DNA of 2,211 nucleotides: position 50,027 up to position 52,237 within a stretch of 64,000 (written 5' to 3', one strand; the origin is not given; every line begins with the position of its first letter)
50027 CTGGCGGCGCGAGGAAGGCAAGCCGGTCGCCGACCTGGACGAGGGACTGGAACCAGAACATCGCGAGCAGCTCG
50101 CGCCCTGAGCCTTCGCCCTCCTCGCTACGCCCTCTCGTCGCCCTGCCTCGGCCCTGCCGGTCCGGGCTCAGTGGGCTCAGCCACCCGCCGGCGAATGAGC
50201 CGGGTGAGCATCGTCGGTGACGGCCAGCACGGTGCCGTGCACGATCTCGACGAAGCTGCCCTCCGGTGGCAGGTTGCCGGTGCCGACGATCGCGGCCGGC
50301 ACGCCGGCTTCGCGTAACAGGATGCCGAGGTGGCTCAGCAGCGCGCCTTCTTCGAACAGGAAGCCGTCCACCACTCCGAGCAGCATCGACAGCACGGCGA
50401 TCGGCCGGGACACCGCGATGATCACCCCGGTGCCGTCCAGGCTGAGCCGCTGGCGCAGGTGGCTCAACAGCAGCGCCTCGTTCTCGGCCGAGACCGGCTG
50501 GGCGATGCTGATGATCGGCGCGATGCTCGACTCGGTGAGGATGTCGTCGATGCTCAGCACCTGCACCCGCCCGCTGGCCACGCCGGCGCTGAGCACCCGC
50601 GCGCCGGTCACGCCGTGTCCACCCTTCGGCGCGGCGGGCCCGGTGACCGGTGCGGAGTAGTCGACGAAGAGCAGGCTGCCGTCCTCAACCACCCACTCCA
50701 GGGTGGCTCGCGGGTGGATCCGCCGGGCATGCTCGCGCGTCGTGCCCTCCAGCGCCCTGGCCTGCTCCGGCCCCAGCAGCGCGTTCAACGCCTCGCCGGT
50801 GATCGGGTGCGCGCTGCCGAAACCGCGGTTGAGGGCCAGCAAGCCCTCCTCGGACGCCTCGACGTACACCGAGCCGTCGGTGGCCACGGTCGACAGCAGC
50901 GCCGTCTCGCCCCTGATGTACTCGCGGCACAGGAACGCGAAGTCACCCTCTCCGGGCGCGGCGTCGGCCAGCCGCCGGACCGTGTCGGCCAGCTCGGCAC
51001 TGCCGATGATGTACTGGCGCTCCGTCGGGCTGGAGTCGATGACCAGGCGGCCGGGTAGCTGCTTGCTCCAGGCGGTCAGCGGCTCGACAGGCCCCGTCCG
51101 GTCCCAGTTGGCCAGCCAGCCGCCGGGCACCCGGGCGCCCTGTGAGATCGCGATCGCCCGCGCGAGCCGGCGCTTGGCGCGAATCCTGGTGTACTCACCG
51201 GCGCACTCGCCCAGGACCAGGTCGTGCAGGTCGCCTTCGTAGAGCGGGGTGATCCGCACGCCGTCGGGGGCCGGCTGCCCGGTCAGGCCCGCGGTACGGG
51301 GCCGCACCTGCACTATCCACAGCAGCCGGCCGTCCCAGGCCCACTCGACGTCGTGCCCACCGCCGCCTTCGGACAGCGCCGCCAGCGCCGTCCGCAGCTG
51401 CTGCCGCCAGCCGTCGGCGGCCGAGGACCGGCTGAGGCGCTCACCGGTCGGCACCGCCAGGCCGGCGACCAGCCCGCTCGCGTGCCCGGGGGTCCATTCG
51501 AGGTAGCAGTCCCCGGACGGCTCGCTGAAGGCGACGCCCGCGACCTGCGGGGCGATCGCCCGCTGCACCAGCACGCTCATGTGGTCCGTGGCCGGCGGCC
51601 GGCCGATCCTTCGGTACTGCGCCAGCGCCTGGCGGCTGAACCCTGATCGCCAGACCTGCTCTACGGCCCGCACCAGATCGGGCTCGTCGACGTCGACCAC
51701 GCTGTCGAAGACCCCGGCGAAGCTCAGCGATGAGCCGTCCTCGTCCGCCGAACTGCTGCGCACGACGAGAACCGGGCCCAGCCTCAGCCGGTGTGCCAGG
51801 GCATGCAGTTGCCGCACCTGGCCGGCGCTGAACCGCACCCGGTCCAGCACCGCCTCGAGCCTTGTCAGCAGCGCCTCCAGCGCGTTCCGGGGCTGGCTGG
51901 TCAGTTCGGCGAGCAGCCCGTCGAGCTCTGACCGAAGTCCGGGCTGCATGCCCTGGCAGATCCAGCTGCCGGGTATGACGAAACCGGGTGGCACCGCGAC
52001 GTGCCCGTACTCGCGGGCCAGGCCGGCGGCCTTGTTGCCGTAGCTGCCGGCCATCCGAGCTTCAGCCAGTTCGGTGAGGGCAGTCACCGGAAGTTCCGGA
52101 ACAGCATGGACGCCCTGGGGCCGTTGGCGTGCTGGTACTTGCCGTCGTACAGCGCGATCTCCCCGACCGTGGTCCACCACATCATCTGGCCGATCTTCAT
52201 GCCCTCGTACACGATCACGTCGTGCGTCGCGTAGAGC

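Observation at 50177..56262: Unrecognised nucleotide-modifying operon: CYTH + dNMP-kinase-like + two Dcd-like + PPDK-like, with an MFS exporter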

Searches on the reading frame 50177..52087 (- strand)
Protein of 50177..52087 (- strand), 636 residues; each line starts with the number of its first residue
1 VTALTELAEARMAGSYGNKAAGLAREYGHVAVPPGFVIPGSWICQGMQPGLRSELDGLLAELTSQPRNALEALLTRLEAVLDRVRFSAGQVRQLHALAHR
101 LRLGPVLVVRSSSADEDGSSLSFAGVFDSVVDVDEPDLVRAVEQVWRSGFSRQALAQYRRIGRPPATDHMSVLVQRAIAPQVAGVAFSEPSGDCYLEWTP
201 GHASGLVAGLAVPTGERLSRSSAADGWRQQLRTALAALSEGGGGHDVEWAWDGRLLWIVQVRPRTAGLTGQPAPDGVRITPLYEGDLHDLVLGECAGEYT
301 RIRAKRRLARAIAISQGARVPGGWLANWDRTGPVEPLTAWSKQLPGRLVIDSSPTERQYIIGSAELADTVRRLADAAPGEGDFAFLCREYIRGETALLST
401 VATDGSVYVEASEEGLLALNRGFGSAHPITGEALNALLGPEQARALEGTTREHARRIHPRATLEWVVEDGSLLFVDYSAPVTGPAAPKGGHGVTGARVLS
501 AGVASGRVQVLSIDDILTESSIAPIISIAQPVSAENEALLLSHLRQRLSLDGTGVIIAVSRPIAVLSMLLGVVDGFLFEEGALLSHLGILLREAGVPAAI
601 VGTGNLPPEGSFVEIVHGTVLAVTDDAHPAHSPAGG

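Call 3: search_protein_families(library=pfam, proteins=[window:50177-52087:-], max_evalue=0.01)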
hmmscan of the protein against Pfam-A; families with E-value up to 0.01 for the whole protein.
window:50177-52087:- (636 aa): 2 families
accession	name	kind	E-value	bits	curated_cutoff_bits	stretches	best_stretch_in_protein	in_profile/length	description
PF01326.24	PPDK_N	-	1.4e-25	90.7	27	1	16-191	4-190/328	Pyruvate phosphate dikinase, AMP/ATP-binding domain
PF00391.29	PEP-utilizers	-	0.00037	20.5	23.1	1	569-607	19-56/72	PEP-utilising enzyme, mobile domain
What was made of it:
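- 50177..52087 (-): Gene E: rifampin-phosphotransferase-type dikinase, 636 aa. Domain order is ATP-grasp, central domain, His swivel domain. There is no PEP/pyruvate barrel. Pfam PPDK_N E 1e-25 and PEP-utilizers E 4e-4 (20.5 bits, below the 23.1 cut-off); no PF02896 (call 3).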

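Call 4: search_protein_families(library=padloc, proteins=[window:50177-52087:-], max_evalue=0.01)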
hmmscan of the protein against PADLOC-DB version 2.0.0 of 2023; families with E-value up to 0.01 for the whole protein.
window:50177-52087:- (636 aa): 0 families

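Call 5: search_protein_families(library=ncbifam, proteins=[window:50177-52087:-], max_evalue=0.01)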
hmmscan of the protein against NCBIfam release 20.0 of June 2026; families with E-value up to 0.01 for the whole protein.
window:50177-52087:- (636 aa): 14 families
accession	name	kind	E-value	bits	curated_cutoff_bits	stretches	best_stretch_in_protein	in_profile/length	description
NF004881.0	PRK06241.2-2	equivalog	1e-27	96.8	883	2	15-188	18-191/898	phosphoenolpyruvate synthase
NF041857.1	RIF_Ptrans_rph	equivalog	1.1e-15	57.1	999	1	6-188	8-193/864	rifamycin-inactivating phosphotransferase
NF004877.0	PRK06241.1-2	subfamily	8.5e-15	54.1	866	1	11-188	17-195/869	phosphoenolpyruvate synthase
NF005057.0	PRK06464.1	equivalog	1.2e-14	53.3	598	1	28-188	38-205/798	phosphoenolpyruvate synthase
NF052632.1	undecylprod_RedH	equivalog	1.5e-14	53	1350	1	105-188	93-174/880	undecylprodigiosin ligase RedH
NF004880.0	PRK06241.2-1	equivalog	1.9e-14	52.6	972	1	10-278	15-294/837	phosphoenolpyruvate synthase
NF052631.1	prodigiosin_PigC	equivalog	1.5e-13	49.6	1300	1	103-189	91-179/883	prodigiosin ligase PigC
NF004882.0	PRK06241.2-3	equivalog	6.9e-13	47.6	850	1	108-188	102-182/827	phosphoenolpyruvate synthase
TIGR01418.1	PEP_synth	equivalog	1.2e-12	47.1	739.75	1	29-188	34-199/784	pyruvate, water dikinase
NF004878.0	PRK06241.1-3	subfamily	2e-11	42.7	945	1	106-188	111-194/891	phosphoenolpyruvate synthase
NF000283.1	RPH_KJ151292.1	equivalog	2e-09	36.2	1700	1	15-189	22-197/865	rifamycin-inactivating phosphotransferase Rph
NF004883.0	PRK06241.2-4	equivalog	2.3e-09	36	1063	1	102-188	120-207/928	phosphoenolpyruvate synthase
NF004879.0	PRK06241.1-4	equivalog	2.7e-09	35.7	976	1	29-188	34-195/868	phosphoenolpyruvate synthase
NF004508.0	PRK05849.1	equivalog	3.9e-09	35.1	501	1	104-263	58-216/789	hypothetical protein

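Call 18: search_solved_structures(query=window:50177-52087:-, max_evalue=0.001, show_alignments=1)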
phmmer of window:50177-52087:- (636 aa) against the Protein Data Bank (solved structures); distinct sequences matched with E-value up to 0.001: 7.
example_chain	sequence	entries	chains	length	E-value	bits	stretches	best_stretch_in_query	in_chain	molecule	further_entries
9dae_A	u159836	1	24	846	2e-11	46.7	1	28-263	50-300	Phosphoenolpyruvate synthase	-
9goj_A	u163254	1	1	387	7.7e-06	28.2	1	107-189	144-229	Phosphoenolpyruvate synthase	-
5fbs_A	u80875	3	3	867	1.3e-05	27.4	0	106-212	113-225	Phosphoenolpyruvate synthase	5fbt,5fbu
5hv2_A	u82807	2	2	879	1.4e-05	27.4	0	106-212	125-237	Phosphoenolpyruvate synthase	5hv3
5hv1_A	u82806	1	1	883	1.4e-05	27.3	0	106-212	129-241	Phosphoenolpyruvate synthase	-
8a8e_A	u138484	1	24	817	4.7e-05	25.6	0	71-188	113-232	Phosphoenolpyruvate synthase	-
5hv6_A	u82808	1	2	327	0.00032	22.9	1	106-216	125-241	Phosphoenolpyruvate synthase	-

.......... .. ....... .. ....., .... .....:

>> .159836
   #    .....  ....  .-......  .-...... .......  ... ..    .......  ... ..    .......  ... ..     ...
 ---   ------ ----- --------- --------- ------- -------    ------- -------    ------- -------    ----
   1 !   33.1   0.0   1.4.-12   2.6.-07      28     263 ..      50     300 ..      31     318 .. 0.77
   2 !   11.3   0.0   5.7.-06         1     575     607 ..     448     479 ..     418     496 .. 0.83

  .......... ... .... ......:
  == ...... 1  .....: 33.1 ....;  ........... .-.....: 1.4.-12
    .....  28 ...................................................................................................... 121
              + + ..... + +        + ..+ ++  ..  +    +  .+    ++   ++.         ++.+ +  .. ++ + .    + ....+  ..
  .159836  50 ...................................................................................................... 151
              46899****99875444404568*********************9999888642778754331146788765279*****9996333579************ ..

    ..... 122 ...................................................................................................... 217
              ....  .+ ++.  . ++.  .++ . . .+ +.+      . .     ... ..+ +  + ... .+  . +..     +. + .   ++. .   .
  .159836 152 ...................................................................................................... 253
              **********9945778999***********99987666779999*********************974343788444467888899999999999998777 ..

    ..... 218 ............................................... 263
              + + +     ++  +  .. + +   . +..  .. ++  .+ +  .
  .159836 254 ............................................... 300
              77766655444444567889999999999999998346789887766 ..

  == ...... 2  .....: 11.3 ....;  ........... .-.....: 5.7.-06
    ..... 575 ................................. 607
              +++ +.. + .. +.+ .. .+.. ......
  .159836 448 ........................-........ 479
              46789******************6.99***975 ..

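Call 54: search_protein_families(library=phrogs, proteins=[window:50177-52087:-], max_evalue=0.01)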
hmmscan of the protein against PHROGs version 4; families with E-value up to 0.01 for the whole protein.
window:50177-52087:- (636 aa): 1 family
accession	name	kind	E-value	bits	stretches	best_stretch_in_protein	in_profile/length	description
phrog_37663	-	unknown function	0.00031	21.9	0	305-375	28-93/105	-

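Call 55: find_homologous_proteins(query=window:50177-52087:-, max_evalue=1e-10)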
Query window:50177-52087:- (636 aa): 72 proteins with E <= 1e-10 among 8000 candidates.
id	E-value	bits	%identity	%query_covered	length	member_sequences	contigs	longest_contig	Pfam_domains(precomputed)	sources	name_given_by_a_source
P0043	0.0e+0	1396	100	100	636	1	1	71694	PF01326.25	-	-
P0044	0.0e+0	1175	86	100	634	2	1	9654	PF01326.25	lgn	-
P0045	0.0e+0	1140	85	98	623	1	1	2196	PF01326.25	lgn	-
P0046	0.0e+0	1099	81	100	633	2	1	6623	PF01326.25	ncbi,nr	ncbi:MAG TPA: PEP/pyruvate-binding domain-containing protein [Jatrophihabitans sp.]|nr:PEP/pyruvate-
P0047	0.0e+0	1040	77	100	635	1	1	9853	PF01326.25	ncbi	-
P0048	3.6e-278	943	71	98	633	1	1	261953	PF01326.25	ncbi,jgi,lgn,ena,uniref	ncbi:MAG TPA: PEP/pyruvate-binding domain-containing protein [Jatrophihabitans sp.]|jgi:hypothetical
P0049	1.4e-260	885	66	98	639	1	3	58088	PF01326.25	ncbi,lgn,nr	ncbi:MAG: hypothetical protein M3Y77_08485 [Actinomycetota bacterium]|nr:hypothetical protein [Actin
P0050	1.9e-242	825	65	98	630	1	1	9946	PF01326.25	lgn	-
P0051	8.3e-240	816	65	97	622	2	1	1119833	PF01326.25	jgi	jgi:hypothetical protein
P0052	5.3e-237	807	63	95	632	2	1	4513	PF01326.25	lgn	-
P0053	4.9e-235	800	64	95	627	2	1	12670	PF00391.30,PF01326.25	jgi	jgi:rifampicin phosphotransferase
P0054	4.9e-234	797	64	96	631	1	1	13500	PF00391.30,PF01326.25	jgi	jgi:rifampicin phosphotransferase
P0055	3.8e-233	794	70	83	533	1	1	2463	PF01326.25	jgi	-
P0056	1.5e-231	789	63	99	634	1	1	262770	PF00391.30,PF01326.25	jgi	jgi:rifampicin phosphotransferase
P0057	1.1e-229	783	63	99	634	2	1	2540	PF01326.25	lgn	-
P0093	6.9e-44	169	31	86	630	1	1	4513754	PF00391.30,PF01326.25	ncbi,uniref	ncbi:PEP/pyruvate-binding domain-containing protein [Paraburkholderia megapolitana]|uniref:PEP/pyruv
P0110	3.7e-11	61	28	37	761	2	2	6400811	PF00391.30,PF02896.25,PF01326.25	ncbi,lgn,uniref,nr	ncbi:phosphoenolpyruvate synthase [Mycolicibacterium helvum]|uniref:Phosphoenolpyruvate synthase n=1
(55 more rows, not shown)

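Call 57: find_encoding_contigs(protein=P0093, flank=10000, max_places=1)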
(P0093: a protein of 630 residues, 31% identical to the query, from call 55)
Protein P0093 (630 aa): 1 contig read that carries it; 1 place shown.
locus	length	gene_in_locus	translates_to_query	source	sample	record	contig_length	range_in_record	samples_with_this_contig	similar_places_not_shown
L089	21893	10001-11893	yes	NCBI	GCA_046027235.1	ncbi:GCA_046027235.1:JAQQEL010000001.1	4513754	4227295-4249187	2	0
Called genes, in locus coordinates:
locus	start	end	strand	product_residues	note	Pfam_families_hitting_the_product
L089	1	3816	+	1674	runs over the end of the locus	-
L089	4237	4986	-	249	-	PF00149:Metallophos, PF12850:Metallophos_2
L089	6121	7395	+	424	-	PF13535:ATP-grasp_4 (weak)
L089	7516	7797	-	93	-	-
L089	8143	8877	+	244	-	PF01925:TauE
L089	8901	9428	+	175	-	PF22769:DCD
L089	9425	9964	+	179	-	PF22769:DCD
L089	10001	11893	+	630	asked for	PF01326:PPDK_N, PF00391:PEP-utilizers (weak)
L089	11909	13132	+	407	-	-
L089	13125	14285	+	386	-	-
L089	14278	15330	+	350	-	-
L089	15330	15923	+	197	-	PF13238:AAA_18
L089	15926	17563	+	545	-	PF01663:Phosphodiest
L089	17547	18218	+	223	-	PF00149:Metallophos (weak), PF12850:Metallophos_2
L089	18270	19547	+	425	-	PF00202:Aminotran_3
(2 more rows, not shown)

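Call 67: predict_structure(alignment_id=A3)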
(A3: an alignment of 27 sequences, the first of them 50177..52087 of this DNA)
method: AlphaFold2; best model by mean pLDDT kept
length: 636 residues; sequences in the alignment: 27
mean_pLDDT: 81.8   pTM: 0.48
mean pLDDT of the five models: 81.8, 81.3, 80.5, 79.1, 78.1
residues with pLDDT >= 90: 252; 70-90: 275; 50-70: 66; < 50: 43
segments of 3 or more residues with pLDDT < 50: 209-211, 267-274, 482-492, 523-532, 628-636
pLDDT, mean of each block of 10 residues (from residue 1): 90 92 92 97 92 95 89 95 93 97 94 78 80 94 96 88 91 96 86 80 60 70 83 88 84 95 61 65 71 83 83 83 90 88 88 79 94 87 91 88 84 75 73 92 93 82 89 85 40 62 86 76 43 64 82 84 80 87 62 78 84 80 59 37
secondary structure, 60 per line:
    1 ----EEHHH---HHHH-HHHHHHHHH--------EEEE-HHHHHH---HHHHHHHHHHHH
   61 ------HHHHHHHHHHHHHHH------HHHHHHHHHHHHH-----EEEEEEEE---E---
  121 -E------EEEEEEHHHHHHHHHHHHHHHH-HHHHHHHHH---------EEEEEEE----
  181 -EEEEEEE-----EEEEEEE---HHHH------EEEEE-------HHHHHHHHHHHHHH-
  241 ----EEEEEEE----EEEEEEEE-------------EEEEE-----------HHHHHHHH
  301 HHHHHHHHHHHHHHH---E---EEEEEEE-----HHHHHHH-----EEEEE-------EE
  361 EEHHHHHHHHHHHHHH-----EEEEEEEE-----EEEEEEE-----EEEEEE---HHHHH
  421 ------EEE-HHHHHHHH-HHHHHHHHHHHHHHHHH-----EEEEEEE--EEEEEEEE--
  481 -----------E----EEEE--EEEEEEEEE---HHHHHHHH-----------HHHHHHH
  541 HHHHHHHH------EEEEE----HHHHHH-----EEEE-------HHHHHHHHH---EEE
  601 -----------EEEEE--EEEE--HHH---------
elements in order: H13-16 H18-26 E35-38 H40-45 H49-60 H67-81 H88-100 E106-113 E129-134 H135-150 H152-160 E170-176 E182-188 E194-200 H204-207 E214-218 H226-239 E245-251 E256-263 E277-281 H293-315 E323-329 H335-341 E347-351 E359-362 H363-376 E382-389 E395-401 E407-412 H416-420 E427-429 H431-438 H440-456 E462-468 E471-478 E497-500 E503-511 H515-522 H534-548 E555-559 H564-569 E575-578 H586-594 E598-600 E612-616 E619-622
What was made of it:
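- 50177..52087 (-): AF2 model pLDDT 81.8 (call 67).
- On Pyruvate phosphate dikinase / PEP synthase (gene E): The protein ends with the His domain (calls 3, 67).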

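Call 70: fold_search(model_id=the predicted structure, library=pdb)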
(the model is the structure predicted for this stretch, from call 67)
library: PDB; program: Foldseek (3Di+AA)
matches with E <= 10: 888; with E <= 0.001: 116
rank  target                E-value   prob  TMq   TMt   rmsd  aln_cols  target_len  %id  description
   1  5hv1                  1.0e-18  1.00  0.37  0.28  21.2       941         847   13  Rifampin phosphotransferase in complex with AMPPNP and rifampin from Listeria monocytogenes (released 2016-03-30)
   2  5hv3                  1.2e-17  1.00  0.36  0.27  25.9       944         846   12  Rifampin phosphotransferase G527Y mutant in complex with AMPPNP from Listeria monocytogenes (released 2016-03-30)
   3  5fbs                  2.5e-16  1.00  0.32  0.26  23.1       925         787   13  Crystal structure of rifampin phosphotransferase RPH-Lm from Listeria monocytogenes in complex with ADP and magnesium (released 2016-01-13)
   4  5hv2                  7.3e-16  1.00  0.35  0.27  27.4       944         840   12  Rifampin phosphotransferase G527Y mutant from Listeria monocytogenes (released 2016-03-30)
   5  5hv6_A                6.7e-13  1.00  0.36  0.71   4.8       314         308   18  The ATP binding domain of rifampin phosphotransferase from Listeria monocytogenes (released 2016-03-30)
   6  5hv6_B                2.0e-12  1.00  0.32  0.66   6.6       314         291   18  The ATP binding domain of rifampin phosphotransferase from Listeria monocytogenes (released 2016-03-30)
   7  9goj                  2.1e-11  1.00  0.31  0.55   6.6       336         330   20  Crystal structure of HpeI from Rhodococcus rhodochrous GD02 (released 2025-05-21)
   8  1kbl                  2.4e-11  1.00  0.27  0.20  20.4       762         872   12  PYRUVATE PHOSPHATE DIKINASE (released 2002-01-30)
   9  5fbt                  1.3e-10  1.00  0.24  0.20  23.9       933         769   11  Crystal structure of rifampin phosphotransferase RPH-Lm from Listeria monocytogenes in complex with rifampin (released 2015-12-30)
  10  1ggo                  1.8e-10  1.00  0.27  0.20  19.5       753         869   12  T453A MUTANT OF PYRUVATE, PHOSPHATE DIKINASE (released 2001-01-10)
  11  1dik                  3.9e-10  1.00  0.23  0.17  20.7       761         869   12  PYRUVATE PHOSPHATE DIKINASE (released 1996-04-03)
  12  5jvl_A                9.0e-10  1.00  0.24  0.18  16.6       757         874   13  C4-type pyruvate phospate dikinase: nucleotide binding domain with bound ATP analogue (released 2017-04-05)
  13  5lu4_A                1.0e-09  1.00  0.25  0.19  16.9       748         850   12  C4-type pyruvate phosphate dikinase: conformational intermediate of central domain in the swiveling mechanism (released 2017-05-24)
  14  2r82                  1.3e-09  1.00  0.24  0.19  14.8       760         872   12  Pyruvate phosphate dikinase (PPDK) triple mutant R219E/E271R/S262D adapts a second conformational state (released 2008-01-01)
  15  2dik                  2.1e-09  1.00  0.25  0.19  21.1       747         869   12  R337A MUTANT OF PYRUVATE PHOSPHATE DIKINASE (released 1999-09-13)
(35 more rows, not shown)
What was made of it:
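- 50177..52087 (-): Best Foldseek match is RPH 5hv1 (E 1e-18), then HpeI 9goj (call 70).
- On Pyruvate phosphate dikinase / PEP synthase (gene E): The model superposes on the RPH ATP-binding domain 5hv6 (TMt 0.71, call 70).
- On Rifampin phosphotransferase (gene E): Best Foldseek matches are 5hv1, 5hv3 and 5fbs (E 1e-18 to 3e-16, call 70).
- E matches rifampin phosphotransferase (call 70).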
